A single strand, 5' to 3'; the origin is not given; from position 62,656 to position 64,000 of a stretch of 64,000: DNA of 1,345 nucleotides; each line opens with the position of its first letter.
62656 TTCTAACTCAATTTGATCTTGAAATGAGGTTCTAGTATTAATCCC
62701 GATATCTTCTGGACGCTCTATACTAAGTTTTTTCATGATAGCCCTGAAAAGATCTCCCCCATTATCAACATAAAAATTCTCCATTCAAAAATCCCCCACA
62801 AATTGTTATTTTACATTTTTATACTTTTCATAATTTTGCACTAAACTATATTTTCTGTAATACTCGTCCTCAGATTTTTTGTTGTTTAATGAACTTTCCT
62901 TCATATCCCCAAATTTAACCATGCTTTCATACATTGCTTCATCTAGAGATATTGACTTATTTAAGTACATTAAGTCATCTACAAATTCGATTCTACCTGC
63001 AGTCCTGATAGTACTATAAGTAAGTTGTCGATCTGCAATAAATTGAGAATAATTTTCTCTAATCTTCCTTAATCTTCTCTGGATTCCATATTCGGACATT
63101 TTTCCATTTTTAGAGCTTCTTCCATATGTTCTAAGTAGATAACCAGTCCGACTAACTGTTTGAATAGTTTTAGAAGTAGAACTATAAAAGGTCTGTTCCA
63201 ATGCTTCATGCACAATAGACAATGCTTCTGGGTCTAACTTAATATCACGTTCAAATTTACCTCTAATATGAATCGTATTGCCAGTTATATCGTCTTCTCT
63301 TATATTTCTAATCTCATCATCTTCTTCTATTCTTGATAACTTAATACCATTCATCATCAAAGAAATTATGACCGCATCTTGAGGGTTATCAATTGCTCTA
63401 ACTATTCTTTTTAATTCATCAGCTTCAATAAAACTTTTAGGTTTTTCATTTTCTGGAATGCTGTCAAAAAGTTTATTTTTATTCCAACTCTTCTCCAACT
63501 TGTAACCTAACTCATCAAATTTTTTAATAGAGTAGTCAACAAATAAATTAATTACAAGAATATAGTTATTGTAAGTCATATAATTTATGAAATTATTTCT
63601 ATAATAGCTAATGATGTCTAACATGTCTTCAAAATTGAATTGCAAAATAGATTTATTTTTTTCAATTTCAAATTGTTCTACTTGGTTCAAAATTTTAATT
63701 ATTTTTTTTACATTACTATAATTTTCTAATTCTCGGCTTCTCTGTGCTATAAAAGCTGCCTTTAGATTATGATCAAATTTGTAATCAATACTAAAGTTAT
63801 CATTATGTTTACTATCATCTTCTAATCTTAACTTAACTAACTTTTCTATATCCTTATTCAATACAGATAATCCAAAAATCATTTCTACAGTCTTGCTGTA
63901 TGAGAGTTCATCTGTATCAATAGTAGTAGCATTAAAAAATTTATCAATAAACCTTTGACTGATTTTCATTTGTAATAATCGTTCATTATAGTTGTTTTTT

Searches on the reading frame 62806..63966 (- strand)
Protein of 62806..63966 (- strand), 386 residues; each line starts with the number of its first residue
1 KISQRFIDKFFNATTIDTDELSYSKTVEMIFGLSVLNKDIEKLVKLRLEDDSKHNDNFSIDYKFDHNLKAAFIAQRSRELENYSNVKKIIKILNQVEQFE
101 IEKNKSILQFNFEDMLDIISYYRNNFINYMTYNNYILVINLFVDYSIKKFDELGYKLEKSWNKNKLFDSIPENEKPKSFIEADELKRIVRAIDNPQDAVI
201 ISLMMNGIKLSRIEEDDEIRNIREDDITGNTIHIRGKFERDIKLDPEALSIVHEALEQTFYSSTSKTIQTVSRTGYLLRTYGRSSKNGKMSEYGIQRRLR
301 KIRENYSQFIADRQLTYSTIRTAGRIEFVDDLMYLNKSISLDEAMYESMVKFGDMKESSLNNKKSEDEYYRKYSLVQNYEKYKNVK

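Call 71: search_protein_families(library=phrogs, proteins=[window:62806-63966:-], max_evalue=0.00001)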
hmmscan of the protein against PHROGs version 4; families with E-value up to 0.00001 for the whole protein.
window:62806-63966:- (386 aa): 1 family
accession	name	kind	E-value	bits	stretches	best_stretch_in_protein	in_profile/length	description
phrog_1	-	integration and excision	2.2e-06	28.2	0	218-308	305-388/611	integrase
